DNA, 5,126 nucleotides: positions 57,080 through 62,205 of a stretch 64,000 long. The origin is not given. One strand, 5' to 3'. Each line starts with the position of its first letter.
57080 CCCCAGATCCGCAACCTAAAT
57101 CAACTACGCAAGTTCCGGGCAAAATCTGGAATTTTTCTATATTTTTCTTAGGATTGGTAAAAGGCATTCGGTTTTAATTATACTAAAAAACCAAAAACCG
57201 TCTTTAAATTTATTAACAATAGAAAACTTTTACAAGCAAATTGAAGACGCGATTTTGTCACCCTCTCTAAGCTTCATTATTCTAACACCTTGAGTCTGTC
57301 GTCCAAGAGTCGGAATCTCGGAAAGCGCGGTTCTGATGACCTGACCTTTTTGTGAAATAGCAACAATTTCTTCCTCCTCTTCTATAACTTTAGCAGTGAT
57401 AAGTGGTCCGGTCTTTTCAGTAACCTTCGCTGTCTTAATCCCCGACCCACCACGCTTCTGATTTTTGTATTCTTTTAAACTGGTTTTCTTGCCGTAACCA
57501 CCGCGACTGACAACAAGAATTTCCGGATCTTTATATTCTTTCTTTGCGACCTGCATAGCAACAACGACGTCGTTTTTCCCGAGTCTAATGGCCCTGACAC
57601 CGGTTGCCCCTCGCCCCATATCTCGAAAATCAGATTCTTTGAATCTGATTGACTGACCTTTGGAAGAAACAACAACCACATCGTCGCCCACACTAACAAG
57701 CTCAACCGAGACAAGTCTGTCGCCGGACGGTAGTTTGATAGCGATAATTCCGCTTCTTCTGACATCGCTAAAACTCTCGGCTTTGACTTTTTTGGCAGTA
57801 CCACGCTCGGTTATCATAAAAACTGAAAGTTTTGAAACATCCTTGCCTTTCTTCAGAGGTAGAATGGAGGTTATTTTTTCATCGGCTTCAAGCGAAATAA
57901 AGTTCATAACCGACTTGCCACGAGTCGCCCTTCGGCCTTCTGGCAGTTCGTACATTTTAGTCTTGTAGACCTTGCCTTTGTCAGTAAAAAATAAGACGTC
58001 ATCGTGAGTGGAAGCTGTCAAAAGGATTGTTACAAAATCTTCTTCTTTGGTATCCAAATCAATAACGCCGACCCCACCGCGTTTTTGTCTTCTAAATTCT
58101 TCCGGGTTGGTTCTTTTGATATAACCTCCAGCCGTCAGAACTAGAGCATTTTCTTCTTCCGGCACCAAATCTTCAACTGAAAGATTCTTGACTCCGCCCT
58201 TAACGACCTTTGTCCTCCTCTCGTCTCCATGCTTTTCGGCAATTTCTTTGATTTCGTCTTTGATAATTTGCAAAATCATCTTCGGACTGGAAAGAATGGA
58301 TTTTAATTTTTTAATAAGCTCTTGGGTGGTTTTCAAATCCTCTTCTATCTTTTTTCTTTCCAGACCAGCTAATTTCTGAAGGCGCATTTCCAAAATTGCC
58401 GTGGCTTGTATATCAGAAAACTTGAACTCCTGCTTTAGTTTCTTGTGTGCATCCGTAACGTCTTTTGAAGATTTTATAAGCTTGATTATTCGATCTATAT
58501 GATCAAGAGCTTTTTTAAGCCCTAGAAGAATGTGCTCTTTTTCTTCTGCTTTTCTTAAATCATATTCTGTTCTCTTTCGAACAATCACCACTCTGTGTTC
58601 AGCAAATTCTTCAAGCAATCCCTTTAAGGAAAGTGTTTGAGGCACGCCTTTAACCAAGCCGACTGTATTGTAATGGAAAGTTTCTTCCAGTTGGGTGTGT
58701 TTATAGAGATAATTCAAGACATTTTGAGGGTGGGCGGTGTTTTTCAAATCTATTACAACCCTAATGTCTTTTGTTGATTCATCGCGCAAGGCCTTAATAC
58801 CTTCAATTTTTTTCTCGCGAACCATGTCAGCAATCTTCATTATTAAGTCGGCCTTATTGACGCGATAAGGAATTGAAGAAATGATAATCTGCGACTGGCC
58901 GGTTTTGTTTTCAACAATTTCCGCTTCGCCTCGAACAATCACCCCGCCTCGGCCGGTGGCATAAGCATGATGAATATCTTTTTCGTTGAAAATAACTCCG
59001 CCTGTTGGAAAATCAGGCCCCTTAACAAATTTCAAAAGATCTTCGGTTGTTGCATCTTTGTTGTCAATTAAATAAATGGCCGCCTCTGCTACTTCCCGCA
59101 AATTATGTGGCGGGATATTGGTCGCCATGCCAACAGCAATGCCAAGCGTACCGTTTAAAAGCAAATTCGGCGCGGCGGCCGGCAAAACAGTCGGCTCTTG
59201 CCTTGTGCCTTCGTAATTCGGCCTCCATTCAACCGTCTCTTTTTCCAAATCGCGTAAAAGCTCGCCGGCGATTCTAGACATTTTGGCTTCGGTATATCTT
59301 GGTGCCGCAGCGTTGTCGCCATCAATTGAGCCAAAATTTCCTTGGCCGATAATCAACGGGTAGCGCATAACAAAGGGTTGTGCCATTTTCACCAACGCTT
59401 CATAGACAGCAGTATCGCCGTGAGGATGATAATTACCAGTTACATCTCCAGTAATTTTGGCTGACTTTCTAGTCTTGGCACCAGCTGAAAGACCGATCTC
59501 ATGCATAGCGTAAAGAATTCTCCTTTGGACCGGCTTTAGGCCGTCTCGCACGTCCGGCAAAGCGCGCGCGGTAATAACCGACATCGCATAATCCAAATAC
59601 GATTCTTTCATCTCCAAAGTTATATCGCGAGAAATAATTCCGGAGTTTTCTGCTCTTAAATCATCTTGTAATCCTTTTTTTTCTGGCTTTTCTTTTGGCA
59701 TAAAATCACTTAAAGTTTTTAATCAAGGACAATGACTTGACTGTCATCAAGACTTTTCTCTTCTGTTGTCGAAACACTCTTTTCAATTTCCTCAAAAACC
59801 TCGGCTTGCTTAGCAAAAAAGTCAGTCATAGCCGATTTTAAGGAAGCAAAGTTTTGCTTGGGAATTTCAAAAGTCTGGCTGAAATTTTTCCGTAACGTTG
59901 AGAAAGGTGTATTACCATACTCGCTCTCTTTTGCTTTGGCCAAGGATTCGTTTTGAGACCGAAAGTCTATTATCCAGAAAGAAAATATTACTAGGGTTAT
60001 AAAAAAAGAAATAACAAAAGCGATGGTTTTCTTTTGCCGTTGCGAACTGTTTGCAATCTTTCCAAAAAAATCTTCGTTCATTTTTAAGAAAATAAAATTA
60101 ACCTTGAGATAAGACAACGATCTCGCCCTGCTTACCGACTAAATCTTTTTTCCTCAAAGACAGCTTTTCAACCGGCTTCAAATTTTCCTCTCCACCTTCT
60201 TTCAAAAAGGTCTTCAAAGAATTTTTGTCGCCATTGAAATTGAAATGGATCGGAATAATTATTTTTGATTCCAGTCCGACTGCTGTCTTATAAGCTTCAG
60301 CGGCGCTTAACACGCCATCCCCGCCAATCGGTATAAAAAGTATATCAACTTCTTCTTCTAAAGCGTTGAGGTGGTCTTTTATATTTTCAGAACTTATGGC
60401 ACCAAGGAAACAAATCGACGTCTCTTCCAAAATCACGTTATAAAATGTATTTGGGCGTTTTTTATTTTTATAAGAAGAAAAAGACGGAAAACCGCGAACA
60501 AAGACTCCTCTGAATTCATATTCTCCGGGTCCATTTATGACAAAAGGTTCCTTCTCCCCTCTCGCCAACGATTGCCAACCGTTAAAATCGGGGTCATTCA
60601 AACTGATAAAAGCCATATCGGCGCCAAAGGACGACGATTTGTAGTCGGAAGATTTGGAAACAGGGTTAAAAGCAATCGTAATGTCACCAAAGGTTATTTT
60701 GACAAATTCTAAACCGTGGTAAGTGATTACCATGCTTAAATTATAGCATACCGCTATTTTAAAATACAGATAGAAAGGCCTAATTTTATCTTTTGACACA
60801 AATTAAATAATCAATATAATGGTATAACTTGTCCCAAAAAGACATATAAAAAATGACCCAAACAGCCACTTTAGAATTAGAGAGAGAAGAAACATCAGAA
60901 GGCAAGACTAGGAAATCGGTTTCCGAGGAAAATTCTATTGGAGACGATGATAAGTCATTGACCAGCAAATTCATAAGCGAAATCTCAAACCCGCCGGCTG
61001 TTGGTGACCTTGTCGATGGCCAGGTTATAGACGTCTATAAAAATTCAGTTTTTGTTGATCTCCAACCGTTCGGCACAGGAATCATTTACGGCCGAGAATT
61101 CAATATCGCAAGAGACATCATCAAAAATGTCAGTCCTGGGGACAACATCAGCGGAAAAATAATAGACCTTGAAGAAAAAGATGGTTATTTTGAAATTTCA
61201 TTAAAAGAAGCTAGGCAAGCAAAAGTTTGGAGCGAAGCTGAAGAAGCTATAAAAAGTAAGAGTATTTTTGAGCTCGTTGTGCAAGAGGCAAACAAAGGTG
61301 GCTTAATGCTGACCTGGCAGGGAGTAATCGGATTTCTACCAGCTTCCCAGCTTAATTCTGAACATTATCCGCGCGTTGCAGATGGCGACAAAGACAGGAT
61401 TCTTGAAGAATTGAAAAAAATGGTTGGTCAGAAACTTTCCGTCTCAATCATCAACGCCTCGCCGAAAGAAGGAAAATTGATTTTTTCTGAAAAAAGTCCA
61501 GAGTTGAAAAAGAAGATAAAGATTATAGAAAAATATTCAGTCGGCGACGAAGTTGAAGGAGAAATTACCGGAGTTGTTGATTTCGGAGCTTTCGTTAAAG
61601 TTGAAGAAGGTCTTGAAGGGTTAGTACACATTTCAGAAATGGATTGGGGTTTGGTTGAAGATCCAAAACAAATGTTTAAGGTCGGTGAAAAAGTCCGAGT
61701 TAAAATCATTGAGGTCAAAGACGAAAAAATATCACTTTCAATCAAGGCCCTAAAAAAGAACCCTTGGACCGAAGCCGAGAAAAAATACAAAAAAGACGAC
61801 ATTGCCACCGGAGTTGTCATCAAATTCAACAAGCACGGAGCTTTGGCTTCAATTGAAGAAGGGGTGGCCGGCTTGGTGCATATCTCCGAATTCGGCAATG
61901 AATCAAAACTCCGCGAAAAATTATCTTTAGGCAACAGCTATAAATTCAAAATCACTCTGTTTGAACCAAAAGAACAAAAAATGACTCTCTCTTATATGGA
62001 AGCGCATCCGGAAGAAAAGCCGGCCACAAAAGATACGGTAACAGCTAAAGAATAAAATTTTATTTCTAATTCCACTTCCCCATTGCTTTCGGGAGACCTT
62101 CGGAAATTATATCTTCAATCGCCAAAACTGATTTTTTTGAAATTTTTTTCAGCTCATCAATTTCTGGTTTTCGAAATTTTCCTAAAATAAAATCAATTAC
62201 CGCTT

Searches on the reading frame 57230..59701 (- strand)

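Call 63: search_protein_families(library=pfam, proteins=[window:57230-59701:-], max_evalue=0.01)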
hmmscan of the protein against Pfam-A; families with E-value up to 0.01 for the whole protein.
window:57230-59701:- (823 aa): 3 families
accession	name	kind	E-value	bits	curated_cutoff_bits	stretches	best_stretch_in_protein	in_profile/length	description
PF00521.26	DNA_topoisoIV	-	1.4e-156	522.1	31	1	46-484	1-431/432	DNA gyrase/topoisomerase IV, subunit A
PF03989.18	DNA_gyraseA_C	-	6.8e-78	256.4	27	6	673-719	1-47/48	DNA gyrase C-terminal domain, beta-propeller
PF14223.13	Retrotran_gag_2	-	0.006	16.5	27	0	376-469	29-116/172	gag-polypeptide of LTR copia-type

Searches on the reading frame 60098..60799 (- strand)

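Call 63: search_protein_families(library=pfam, proteins=[window:60098-60799:-], max_evalue=0.01)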
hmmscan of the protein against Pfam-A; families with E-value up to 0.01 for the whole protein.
window:60098-60799:- (233 aa): 1 family
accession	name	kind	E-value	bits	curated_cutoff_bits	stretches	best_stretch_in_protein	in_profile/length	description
PF13483.12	Lactamase_B_3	-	3.6e-20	73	24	1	25-185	2-160/160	Beta-lactamase superfamily domain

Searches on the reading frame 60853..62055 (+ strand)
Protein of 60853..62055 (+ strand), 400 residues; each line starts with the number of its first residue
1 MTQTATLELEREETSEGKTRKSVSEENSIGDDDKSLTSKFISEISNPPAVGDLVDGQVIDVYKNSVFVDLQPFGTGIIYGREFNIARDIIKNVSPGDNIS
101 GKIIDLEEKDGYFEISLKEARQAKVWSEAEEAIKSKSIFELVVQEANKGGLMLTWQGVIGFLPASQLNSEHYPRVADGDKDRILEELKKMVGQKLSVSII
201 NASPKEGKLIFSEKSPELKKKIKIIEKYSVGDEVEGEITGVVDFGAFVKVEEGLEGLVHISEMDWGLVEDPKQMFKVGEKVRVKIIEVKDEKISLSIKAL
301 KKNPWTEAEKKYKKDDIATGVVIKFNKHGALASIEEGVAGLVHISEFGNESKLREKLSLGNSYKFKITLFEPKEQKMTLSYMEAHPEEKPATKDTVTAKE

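Call 63: search_protein_families(library=pfam, proteins=[window:60853-62055:+], max_evalue=0.01)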
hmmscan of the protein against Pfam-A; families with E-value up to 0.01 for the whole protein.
window:60853-62055:+ (400 aa): 7 families
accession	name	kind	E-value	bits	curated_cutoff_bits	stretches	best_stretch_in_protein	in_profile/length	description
PF00575.29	S1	-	1.6e-40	137.8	22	4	229-298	3-74/74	S1 RNA binding domain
PF23459.1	S1_RRP5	-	1.6e-11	45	27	1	231-296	4-71/72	RRP5 S1 domain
PF21543.3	CvfB_2nd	-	2e-07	31.3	27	0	275-298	51-75/76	Virulence regulatory factor CvfB, second domain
PF17092.11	PCB_OB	-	0.00022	22.4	27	0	32-94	13-75/111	Penicillin-binding protein OB-like domain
PF24685.1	OB_RRP5_4th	-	0.0012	19.2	31.5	0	255-290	38-73/92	RRP5 OB-fold domain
PF21710.3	Spt6_S1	-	0.0016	19.1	27.5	0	241-298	27-85/91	Spt6, S1/OB domain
PF13509.12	S1_2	-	0.0027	18.2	21.8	0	234-265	5-36/61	S1 domain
